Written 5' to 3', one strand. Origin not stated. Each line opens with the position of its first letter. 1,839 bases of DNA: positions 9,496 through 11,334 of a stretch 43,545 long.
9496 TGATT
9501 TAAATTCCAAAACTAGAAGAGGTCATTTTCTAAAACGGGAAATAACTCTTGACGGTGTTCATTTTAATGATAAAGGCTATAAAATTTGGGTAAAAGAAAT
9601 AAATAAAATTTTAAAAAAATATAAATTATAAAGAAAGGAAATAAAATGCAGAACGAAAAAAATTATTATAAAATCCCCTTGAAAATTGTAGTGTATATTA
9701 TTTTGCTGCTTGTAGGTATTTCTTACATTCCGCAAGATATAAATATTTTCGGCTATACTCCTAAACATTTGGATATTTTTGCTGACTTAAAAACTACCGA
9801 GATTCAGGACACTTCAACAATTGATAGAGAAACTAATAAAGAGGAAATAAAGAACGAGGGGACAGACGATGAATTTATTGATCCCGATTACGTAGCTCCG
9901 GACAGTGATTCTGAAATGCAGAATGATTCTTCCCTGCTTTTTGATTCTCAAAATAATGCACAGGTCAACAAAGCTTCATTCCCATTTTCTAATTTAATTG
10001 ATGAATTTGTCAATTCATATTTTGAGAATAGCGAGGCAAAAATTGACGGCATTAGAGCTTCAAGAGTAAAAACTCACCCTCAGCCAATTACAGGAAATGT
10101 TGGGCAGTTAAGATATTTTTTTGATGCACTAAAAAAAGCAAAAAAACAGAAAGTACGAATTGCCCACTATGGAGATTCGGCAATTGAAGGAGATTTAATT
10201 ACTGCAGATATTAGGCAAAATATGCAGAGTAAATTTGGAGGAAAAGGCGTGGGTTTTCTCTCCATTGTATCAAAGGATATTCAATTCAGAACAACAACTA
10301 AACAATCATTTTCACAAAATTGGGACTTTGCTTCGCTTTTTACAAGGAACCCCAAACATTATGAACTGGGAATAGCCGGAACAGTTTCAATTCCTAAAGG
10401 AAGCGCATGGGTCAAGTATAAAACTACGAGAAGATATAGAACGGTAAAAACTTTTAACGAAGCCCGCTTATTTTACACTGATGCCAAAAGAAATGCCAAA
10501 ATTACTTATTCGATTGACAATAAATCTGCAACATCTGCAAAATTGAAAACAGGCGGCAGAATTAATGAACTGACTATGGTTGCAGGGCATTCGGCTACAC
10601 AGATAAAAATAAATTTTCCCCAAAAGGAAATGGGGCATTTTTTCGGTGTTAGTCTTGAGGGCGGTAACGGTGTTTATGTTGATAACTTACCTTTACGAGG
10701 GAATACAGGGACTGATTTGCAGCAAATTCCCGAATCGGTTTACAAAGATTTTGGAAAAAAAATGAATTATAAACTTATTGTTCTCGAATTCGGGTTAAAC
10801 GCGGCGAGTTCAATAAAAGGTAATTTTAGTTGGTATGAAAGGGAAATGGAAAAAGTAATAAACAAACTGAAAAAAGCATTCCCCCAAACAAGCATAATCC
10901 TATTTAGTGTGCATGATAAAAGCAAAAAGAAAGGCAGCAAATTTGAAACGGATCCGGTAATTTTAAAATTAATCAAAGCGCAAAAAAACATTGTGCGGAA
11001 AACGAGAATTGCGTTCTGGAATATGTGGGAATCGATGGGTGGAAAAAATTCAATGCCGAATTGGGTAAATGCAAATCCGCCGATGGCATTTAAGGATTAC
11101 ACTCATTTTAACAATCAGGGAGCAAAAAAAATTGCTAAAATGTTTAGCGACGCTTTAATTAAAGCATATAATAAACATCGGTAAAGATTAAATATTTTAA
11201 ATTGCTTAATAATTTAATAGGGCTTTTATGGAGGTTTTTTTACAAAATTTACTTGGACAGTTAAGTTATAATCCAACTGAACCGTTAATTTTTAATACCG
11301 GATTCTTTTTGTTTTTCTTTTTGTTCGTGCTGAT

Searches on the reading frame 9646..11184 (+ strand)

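Call 21: search_protein_families(library=pfam, proteins=[window:9646-11184:+])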
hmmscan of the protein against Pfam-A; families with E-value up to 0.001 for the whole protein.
window:9646-11184:+ (512 aa): 2 families
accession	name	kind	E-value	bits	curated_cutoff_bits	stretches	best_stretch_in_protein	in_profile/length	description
PF13472.12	Lipase_GDSL_2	-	8.4e-06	26.8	32.9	1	338-494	28-177/178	GDSL-like Lipase/Acylhydrolase family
PF00657.28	Lipase_GDSL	-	0.00099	19.8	23.6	0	339-498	39-206/208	GDSL-like Lipase/Acylhydrolase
